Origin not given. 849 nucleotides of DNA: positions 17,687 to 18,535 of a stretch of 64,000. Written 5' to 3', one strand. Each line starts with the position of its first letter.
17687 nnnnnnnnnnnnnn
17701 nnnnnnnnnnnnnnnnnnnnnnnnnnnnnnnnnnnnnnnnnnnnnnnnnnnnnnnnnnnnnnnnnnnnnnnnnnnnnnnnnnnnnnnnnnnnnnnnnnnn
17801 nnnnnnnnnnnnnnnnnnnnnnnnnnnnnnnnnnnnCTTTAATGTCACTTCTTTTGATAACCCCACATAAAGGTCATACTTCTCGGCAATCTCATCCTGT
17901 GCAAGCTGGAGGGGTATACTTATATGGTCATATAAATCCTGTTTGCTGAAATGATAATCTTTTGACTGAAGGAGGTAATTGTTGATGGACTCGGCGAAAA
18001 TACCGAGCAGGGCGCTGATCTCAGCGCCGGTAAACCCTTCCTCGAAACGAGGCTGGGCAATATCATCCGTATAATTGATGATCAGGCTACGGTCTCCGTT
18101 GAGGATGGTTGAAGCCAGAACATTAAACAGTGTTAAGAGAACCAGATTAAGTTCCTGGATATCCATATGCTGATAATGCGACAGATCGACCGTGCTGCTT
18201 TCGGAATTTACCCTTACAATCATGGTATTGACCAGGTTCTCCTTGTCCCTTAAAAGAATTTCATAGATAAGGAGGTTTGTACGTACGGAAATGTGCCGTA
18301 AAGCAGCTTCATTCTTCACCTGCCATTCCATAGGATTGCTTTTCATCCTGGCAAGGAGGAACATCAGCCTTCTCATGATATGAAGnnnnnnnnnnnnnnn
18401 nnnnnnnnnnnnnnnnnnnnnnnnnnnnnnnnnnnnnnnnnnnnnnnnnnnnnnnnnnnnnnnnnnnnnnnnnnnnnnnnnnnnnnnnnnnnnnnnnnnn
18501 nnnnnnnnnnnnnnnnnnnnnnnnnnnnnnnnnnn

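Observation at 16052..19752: SDR (NAD-epimerase/dehydratase-type) domain fused in one polypeptide to a complete [FeFe] hydrogenase, preceded by a 4-TM protein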

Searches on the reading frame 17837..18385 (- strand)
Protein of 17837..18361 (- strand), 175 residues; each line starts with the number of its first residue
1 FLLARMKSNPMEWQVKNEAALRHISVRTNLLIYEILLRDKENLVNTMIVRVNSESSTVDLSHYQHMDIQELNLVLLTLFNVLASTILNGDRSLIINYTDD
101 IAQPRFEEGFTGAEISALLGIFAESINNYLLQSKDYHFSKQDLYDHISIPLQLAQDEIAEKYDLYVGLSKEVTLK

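Call 30: search_protein_representatives(protein=window:17837-18361:-)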
Query: 175 residues. Proteins with E-value up to 0.001 (for the whole library): 129; up to 1e-10: 56; up to 1e-30: 3. The best 129 are listed.
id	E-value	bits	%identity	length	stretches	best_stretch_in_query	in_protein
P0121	7.1e-80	282.9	88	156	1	16-168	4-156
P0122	1.2e-47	178.2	50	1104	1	1-167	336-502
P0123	3.3e-41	157.3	48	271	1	1-168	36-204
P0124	1.6e-27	112.8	41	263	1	1-172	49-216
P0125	1.4e-25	106.5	39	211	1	1-171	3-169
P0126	4.5e-24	101.6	33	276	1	1-163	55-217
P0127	6.8e-24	101.0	35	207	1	1-164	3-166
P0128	9.0e-23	97.4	35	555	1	1-164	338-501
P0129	3.7e-22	95.3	33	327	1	2-165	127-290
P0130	7.1e-22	94.4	32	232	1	1-165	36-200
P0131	9.3e-22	94.1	32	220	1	1-167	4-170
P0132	2.8e-21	92.5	37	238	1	1-171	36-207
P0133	5.5e-21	91.5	33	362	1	1-166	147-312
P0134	1.3e-20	90.3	35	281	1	1-170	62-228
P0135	1.5e-20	90.1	35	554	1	1-165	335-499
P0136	1.6e-20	90.1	24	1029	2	3-164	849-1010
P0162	1.1e-13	67.9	31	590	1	1-163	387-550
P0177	1.1e-10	58.1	26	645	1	1-163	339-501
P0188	5.7e-10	55.8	25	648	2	1-163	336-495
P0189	7.6e-10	55.4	27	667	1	1-164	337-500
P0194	3.9e-09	53.0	26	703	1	1-163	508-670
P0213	2.6e-07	47.1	24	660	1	1-167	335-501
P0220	1.0e-06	45.2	36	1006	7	7-47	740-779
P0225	5.9e-06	42.7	22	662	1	1-165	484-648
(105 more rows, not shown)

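Call 31: search_protein_families(library=pfam, proteins=[P0122, P0136, P0177, P0188, P0189, P0194, P0213, P0225, P0162, P0220], max_evalue=0.001)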
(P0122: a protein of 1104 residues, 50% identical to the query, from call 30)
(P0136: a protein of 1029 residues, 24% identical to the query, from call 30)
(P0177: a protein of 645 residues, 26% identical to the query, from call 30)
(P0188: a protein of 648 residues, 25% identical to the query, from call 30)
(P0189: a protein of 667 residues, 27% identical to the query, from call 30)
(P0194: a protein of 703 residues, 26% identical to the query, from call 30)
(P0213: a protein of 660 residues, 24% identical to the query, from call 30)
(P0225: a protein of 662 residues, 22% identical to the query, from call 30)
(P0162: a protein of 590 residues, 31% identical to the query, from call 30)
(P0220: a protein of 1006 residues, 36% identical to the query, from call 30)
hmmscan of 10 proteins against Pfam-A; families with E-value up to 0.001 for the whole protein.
P0122 (1104 aa): 20 families
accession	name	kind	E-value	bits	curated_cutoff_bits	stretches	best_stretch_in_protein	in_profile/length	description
PF02906.19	Fe_hyd_lg_C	-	7.9e-90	301.2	22.1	1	735-1038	1-245/245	Iron only hydrogenase large subunit, C-terminal domain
PF01370.27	Epimerase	-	1.3e-29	103.7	20.9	1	8-231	1-228/240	NAD dependent epimerase/dehydratase family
PF13510.11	Fer2_4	-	2.5e-18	66.3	22.8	1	513-587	4-81/82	2Fe-2S iron-sulfur cluster binding domain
PF02256.22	Fe_hyd_SSU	-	6.4e-17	61.8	24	1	1047-1101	2-56/56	Iron hydrogenase small subunit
PF10588.14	NADH-G_4Fe-4S_3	-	2.7e-14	52.8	27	1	594-629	1-36/40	NADH-ubiquinone oxidoreductase-G iron-sulfur binding region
PF07993.18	NAD_binding_4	-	3.2e-13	49.9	20.1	1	75-179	88-209/258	Male sterility protein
PF16363.11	GDP_Man_Dehyd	-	5.2e-13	49.6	27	1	9-172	1-176/332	GDP-mannose 4,6 dehydratase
PF01073.25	3Beta_HSD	-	4e-12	46.2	22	1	9-162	1-159/280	3-beta hydroxysteroid dehydrogenase/isomerase family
PF22117.2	Fer4_Nqo3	-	4.8e-12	46.3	27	1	650-717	2-66/67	NADH-quinone oxidoreductase subunit 3, ferredoxin-like domain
PF13460.12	NAD_binding_10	-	6.2e-11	42.9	27.2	1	12-176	1-145/184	NAD(P)H-binding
PF13237.11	Fer4_10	-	4e-07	30.3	25.5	0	652-670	2-21/53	4Fe-4S dicluster domain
PF04321.23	RmlD_sub_bind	-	4.1e-07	29.8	27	1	8-180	3-154/287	RmlD substrate binding domain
PF12838.12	Fer4_7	-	3.9e-06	27.7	27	1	658-716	1-52/52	4Fe-4S dicluster domain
PF13187.11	Fer4_9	-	1.6e-05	25.3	27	1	658-716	1-51/52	4Fe-4S dicluster domain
PF02719.21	Polysacc_synt_2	-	2.8e-05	23.9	20.2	1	8-124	1-128/293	Polysaccharide biosynthesis protein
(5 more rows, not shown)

P0136 (1029 aa): 8 families
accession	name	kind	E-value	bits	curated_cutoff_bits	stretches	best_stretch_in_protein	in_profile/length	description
PF01370.27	Epimerase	-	7.3e-62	209.3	20.9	2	520-752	1-237/240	NAD dependent epimerase/dehydratase family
PF16363.11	GDP_Man_Dehyd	-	5e-33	115.4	27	2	522-681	2-173/332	GDP-mannose 4,6 dehydratase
PF01073.25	3Beta_HSD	-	1.1e-27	97.3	22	2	521-672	1-157/280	3-beta hydroxysteroid dehydrogenase/isomerase family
PF07993.18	NAD_binding_4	-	1.1e-27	97.3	20.1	2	586-687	87-205/258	Male sterility protein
PF04321.23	RmlD_sub_bind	-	7.4e-22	78.2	27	2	519-699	2-161/287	RmlD substrate binding domain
PF13460.12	NAD_binding_10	-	2.3e-14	54.1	27.2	2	10-175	1-146/184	NAD(P)H-binding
PF08659.16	KR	-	6.1e-11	43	22.6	1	521-640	4-140/180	KR domain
PF02719.21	Polysacc_synt_2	-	8e-07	29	20.2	0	566-635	60-127/293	Polysaccharide biosynthesis protein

P0177 (645 aa): 11 families
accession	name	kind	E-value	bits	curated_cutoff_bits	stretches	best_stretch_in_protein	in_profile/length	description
PF01370.27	Epimerase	-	6.4e-28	98.2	20.9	1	12-244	1-237/240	NAD dependent epimerase/dehydratase family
PF16363.11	GDP_Man_Dehyd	-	3.5e-17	63.3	27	1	14-176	2-176/332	GDP-mannose 4,6 dehydratase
PF07993.18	NAD_binding_4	-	9.2e-13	48.4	20.1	1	79-182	88-208/258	Male sterility protein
PF01073.25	3Beta_HSD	-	2.1e-12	47.1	22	1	14-163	2-156/280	3-beta hydroxysteroid dehydrogenase/isomerase family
PF04321.23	RmlD_sub_bind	-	1.6e-10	41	27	1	12-254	3-220/287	RmlD substrate binding domain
PF13460.12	NAD_binding_10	-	2e-07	31.5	27.2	1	16-164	1-131/184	NAD(P)H-binding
PF08659.16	KR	-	4.3e-06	27.2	22.6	1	12-129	3-137/180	KR domain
PF08448.16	PAS_4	-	5.5e-05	23.8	23.1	1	535-639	2-101/110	PAS fold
PF02719.21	Polysacc_synt_2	-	5.9e-05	22.8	20.2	1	12-127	1-127/293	Polysaccharide biosynthesis protein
PF00106.31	adh_short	-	7.3e-05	22.8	26.6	1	11-97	2-95/195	short chain dehydrogenase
PF00989.32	PAS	-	0.00066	20.1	22.6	0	529-637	2-107/113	PAS fold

P0188 (648 aa): 8 families
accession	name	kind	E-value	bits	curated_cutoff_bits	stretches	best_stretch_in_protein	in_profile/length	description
PF01370.27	Epimerase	-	9.7e-26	91.1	20.9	1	9-234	1-230/240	NAD dependent epimerase/dehydratase family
PF16363.11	GDP_Man_Dehyd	-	1.3e-17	64.7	27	1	10-173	1-176/332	GDP-mannose 4,6 dehydratase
PF01073.25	3Beta_HSD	-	1.9e-16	60.3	22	1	10-180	1-183/280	3-beta hydroxysteroid dehydrogenase/isomerase family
PF07993.18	NAD_binding_4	-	5.7e-14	52.3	20.1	1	11-180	1-209/258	Male sterility protein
PF04321.23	RmlD_sub_bind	-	3.5e-11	43.1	27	1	9-181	3-154/287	RmlD substrate binding domain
PF13460.12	NAD_binding_10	-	1.2e-09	38.7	27.2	1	13-177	1-145/184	NAD(P)H-binding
PF02719.21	Polysacc_synt_2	-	1.5e-06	28.1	20.2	1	9-125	1-128/293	Polysaccharide biosynthesis protein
PF08659.16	KR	-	6e-06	26.7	22.6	1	9-127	3-138/180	KR domain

P0189 (667 aa): 10 families
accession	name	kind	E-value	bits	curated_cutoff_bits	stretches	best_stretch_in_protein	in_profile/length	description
PF01370.27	Epimerase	-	9.8e-26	91.1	20.9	1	10-240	1-235/240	NAD dependent epimerase/dehydratase family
PF16363.11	GDP_Man_Dehyd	-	2e-15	57.6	27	1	11-170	1-172/332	GDP-mannose 4,6 dehydratase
PF00072.30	Response_reg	-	1e-14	55.1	30.2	1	535-615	1-78/111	Response regulator receiver domain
PF01073.25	3Beta_HSD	-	6.2e-14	52.1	22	1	11-164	1-159/280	3-beta hydroxysteroid dehydrogenase/isomerase family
PF07993.18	NAD_binding_4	-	1.8e-13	50.7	20.1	1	13-181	2-209/258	Male sterility protein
PF04321.23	RmlD_sub_bind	-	1.5e-10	41.1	27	1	10-197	3-164/287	RmlD substrate binding domain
PF13460.12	NAD_binding_10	-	1.3e-09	38.6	27.2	1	14-176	1-143/184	NAD(P)H-binding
PF02719.21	Polysacc_synt_2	-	1.7e-05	24.6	20.2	1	10-126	1-128/293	Polysaccharide biosynthesis protein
PF08659.16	KR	-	3.1e-05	24.4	22.6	1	10-128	3-138/180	KR domain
PF05368.20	NmrA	-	0.00052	20.1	27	0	10-130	5-111/298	NmrA-like family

P0194 (703 aa): 8 families
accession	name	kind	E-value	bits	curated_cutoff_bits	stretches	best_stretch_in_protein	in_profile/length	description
PF01370.27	Epimerase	-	2.9e-25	89.5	20.9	1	181-412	1-236/240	NAD dependent epimerase/dehydratase family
PF07993.18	NAD_binding_4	-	1.9e-17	63.7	20.1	1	183-352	1-209/258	Male sterility protein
PF01073.25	3Beta_HSD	-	9.3e-15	54.8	22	1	183-335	2-159/280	3-beta hydroxysteroid dehydrogenase/isomerase family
PF04321.23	RmlD_sub_bind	-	4.7e-10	39.4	27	1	181-353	3-154/287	RmlD substrate binding domain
PF16363.11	GDP_Man_Dehyd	-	1.1e-08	35.4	27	1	183-340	2-171/332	GDP-mannose 4,6 dehydratase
PF13460.12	NAD_binding_10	-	9.1e-08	32.6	27.2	1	185-335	1-133/184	NAD(P)H-binding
PF02719.21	Polysacc_synt_2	-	2.3e-07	30.7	20.2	1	184-350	4-171/293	Polysaccharide biosynthesis protein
PF08659.16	KR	-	8.8e-05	22.9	22.6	1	182-301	4-140/180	KR domain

P0213 (660 aa): 7 families
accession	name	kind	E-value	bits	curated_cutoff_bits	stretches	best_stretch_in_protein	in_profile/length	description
PF01370.27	Epimerase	-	1.4e-27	97.1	20.9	1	8-238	2-236/240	NAD dependent epimerase/dehydratase family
PF01073.25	3Beta_HSD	-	1.6e-11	44.2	22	1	8-159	1-157/280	3-beta hydroxysteroid dehydrogenase/isomerase family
PF07993.18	NAD_binding_4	-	1.1e-10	41.5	20.1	1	76-175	90-206/258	Male sterility protein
PF16363.11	GDP_Man_Dehyd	-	5.8e-10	39.6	27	1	9-167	2-172/332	GDP-mannose 4,6 dehydratase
PF00355.32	Rieske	-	1.3e-09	38.3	20.3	1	571-640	9-80/88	Rieske [2Fe-2S] domain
PF13460.12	NAD_binding_10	-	1.8e-08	34.9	27.2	1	11-176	1-146/184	NAD(P)H-binding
PF04321.23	RmlD_sub_bind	-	4.9e-08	32.8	27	1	6-179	2-154/287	RmlD substrate binding domain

P0225 (662 aa): 9 families
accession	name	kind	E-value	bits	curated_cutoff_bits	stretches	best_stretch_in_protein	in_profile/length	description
PF01370.27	Epimerase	-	1.4e-41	142.9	20.9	2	158-387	2-235/240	NAD dependent epimerase/dehydratase family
PF13460.12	NAD_binding_10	-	8.7e-21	75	27.2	2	161-327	1-147/184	NAD(P)H-binding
PF16363.11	GDP_Man_Dehyd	-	7.8e-20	72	27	1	159-317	2-172/332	GDP-mannose 4,6 dehydratase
PF01073.25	3Beta_HSD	-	7.3e-18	65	22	1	158-308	1-156/280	3-beta hydroxysteroid dehydrogenase/isomerase family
PF07993.18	NAD_binding_4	-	2.6e-14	53.5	20.1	1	225-328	89-209/258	Male sterility protein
PF04321.23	RmlD_sub_bind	-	1.4e-09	37.9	27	1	158-329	4-154/287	RmlD substrate binding domain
PF00106.31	adh_short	-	5.5e-06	26.4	26.6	1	157-234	3-87/195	short chain dehydrogenase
PF08659.16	KR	-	6.6e-05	23.3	22.6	0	158-276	4-139/180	KR domain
PF13561.12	adh_short_C2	-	8.6e-05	22.7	27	0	188-254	31-98/236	Enoyl-(Acyl carrier protein) reductase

P0162 (590 aa): 8 families
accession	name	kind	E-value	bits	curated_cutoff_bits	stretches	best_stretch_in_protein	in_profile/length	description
PF01370.27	Epimerase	-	3.9e-26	92.4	20.9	1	60-284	2-230/240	NAD dependent epimerase/dehydratase family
PF01073.25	3Beta_HSD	-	1.3e-16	60.9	22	1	60-215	1-161/280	3-beta hydroxysteroid dehydrogenase/isomerase family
PF07993.18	NAD_binding_4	-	4.2e-15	56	20.1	1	61-230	1-209/258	Male sterility protein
PF13460.12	NAD_binding_10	-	4.5e-10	40.1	27.2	1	63-224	1-142/184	NAD(P)H-binding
PF16363.11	GDP_Man_Dehyd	-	7.7e-10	39.2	27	1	61-222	2-175/332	GDP-mannose 4,6 dehydratase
PF04321.23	RmlD_sub_bind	-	5.4e-06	26.1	27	1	59-231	3-154/287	RmlD substrate binding domain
PF05368.20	NmrA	-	0.00027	21.1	27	1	58-301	4-223/298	NmrA-like family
PF02719.21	Polysacc_synt_2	-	0.00028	20.6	20.2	1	60-174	2-127/293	Polysaccharide biosynthesis protein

P0220 (1006 aa): 12 families
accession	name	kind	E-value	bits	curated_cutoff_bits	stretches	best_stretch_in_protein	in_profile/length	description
PF25788.1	Ig_Rha78A_N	-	6.4e-37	126.5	27.4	5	259-334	17-101/105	Rha78A-like, N-terminal immunoglobulin domain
PF00041.27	fn3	-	2.3e-31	108.3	25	1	159-231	9-78/84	Fibronectin type III domain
PF16656.11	Pur_ac_phosph_N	-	4.2e-26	91.8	30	0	162-238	11-93/93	Purple acid Phosphatase, N-terminal domain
PF24489.1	Ig_J_second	-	5.1e-26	91.2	27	0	296-329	52-89/105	Tip attachment protein J second Ig-like domain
PF16655.11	PhoD_N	-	9.7e-22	77.8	30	0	176-223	27-80/90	PhoD-like phosphatase, N-terminal domain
PF00208.27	ELFV_dehydrog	-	3.3e-13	50.3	23.4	0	190-230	137-177/241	Glutamate/Leucine/Phenylalanine/Valine dehydrogenase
PF05506.17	PLipase_C_C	-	8.4e-12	46.3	24.4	0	160-189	44-73/80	Bacterial phospholipase C, C-terminal domain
PF25059.1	FN3_DSCAM-DSCAML_C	-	3.9e-07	30.8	39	0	198-229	41-72/89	DSCAM/DSCAML C-terminal Fn3-like domain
PF25311.1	WDGH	-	1.3e-06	29.1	27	0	170-190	52-72/97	WDGH domain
PF08281.18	Sigma70_r4_2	-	0.00015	21.7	25.7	0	206-222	35-51/54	Sigma-70, region 4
PF17763.6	Asparaginase_C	-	0.00017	22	34.6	0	194-229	50-85/114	Glutaminase/Asparaginase C-terminal domain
PF01108.23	Tissue_fac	-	0.00026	21.3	27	0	242-326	16-107/107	Tissue factor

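Call 46: predict_structure(alignment_id=A3)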
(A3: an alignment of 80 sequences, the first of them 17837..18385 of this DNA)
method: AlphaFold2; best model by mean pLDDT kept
length: 183 residues; sequences in the alignment: 80
mean_pLDDT: 86.9   pTM: 0.74
mean pLDDT of the five models: 86.9, 86.9, 86.5, 85.3, 85.0
residues with pLDDT >= 90: 125; 70-90: 32; 50-70: 24; < 50: 2
segments of 3 or more residues with pLDDT < 50: none
pLDDT, mean of each block of 10 residues (from residue 1): 63 72 66 75 95 94 77 94 97 94 96 94 95 95 89 96 96 84 59
secondary structure, 60 per line:
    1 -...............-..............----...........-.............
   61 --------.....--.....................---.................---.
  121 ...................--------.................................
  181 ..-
elements in order: H2-16 H18-31 H36-46 H48-60 H69-73 H76-96 H100-116 H120-139 H148-182

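Call 50: fold_search(model_id=the predicted structure, library=pdb)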
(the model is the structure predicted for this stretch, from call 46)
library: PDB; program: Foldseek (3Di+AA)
matches with E <= 10: 881; with E <= 0.001: 0
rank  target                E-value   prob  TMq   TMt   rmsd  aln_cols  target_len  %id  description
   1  4xxi_B                6.5e-03  1.00  0.55  0.67   3.8       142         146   15  Crystal structure of the Bilin-binding domain of phycobilisome core-membrane linker ApcE (released 2015-12-16)
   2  4xxk_A                1.4e-02  1.00  0.53  0.63   6.3       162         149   13  Crystal structure of the Semet-derivative of the Bilin-binding domain of phycobilisome core-membrane linker ApcE (released 2015-12-16)
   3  7eyd_19               1.5e-02  1.00  0.56  0.11   4.4       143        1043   15  Cryo-EM structure of cyanobacterial phycobilisome from Anabaena sp. PCC 7120 (released 2021-10-06)
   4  4xxi_A                1.5e-02  1.00  0.52  0.63   5.1       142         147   14  Crystal structure of the Bilin-binding domain of phycobilisome core-membrane linker ApcE (released 2015-12-16)
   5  7vea_aM               1.6e-02  1.00  0.52  0.11   5.8       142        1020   14  Pentacylindrical allophycocyanin core from Thermosynechococcus vulcanus (released 2022-06-22)
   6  7sc7_AA               2.4e-02  1.00  0.57  0.65   5.0       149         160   11  Synechocystis PCC 6803 Phycobilisome core from up-down rod conformation (released 2022-08-31)
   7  3s1i_A                2.4e-02  1.00  0.52  0.68   3.6       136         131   16  Crystal structure of oxygen-bound hell's gate globin I (released 2011-09-21)
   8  7eyd_09               2.5e-02  1.00  0.53  0.11   4.5       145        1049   16  Cryo-EM structure of cyanobacterial phycobilisome from Anabaena sp. PCC 7120 (released 2021-10-06)
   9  3pt7_B                2.9e-02  0.99  0.36  0.42  10.8       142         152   13  Structure of HbII-III-Oxy from Lucina pectinata at pH 5.0 (released 2011-12-07)
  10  1phn_B                3.6e-02  1.00  0.60  0.63   5.0       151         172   10  STRUCTURE OF PHYCOCYANIN FROM CYANIDIUM CALDARIUM AT 1.65A RESOLUTION (released 1997-09-17)
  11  7ext_C1               3.6e-02  1.00  0.59  0.63   5.0       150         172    9  Cryo-EM structure of cyanobacterial phycobilisome from Synechococcus sp. PCC 7002 (released 2021-10-06)
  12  8kfj_A                3.8e-02  1.00  0.50  0.55   4.4       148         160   15  Crystal structure of sperm whale myoglobin (F46L/H64A mutant) reconstituted with manganese porphycene (released 2024-08-21)
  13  6y3d_BBB              4.0e-02  1.00  0.58  0.61   5.0       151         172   11  X-ray structure of thermophilic C-phycocyanin from Galdiera phlegrea (released 2020-12-30)
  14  2dc3_A                4.4e-02  1.00  0.50  0.52   4.8       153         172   12  Crystal structure of human cytoglobin at 1.68 angstroms resolution (released 2006-05-23)
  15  4h0m_B                4.9e-02  1.00  0.60  0.63   5.2       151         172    8  X-Ray Crystal Structure of Phycocyanin from Synechococcus elongatus sp. PCC 7942 (released 2013-03-06)
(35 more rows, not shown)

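Call 67: search_solved_structures(query=window:17837-18361:-, max_evalue=10)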
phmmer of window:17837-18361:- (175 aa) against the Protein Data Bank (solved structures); distinct sequences matched with E-value up to 10: 1.
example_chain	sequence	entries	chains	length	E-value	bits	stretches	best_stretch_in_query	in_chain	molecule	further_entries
8vd6_A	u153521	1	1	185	0.077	16.3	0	106-134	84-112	CAP REPEAT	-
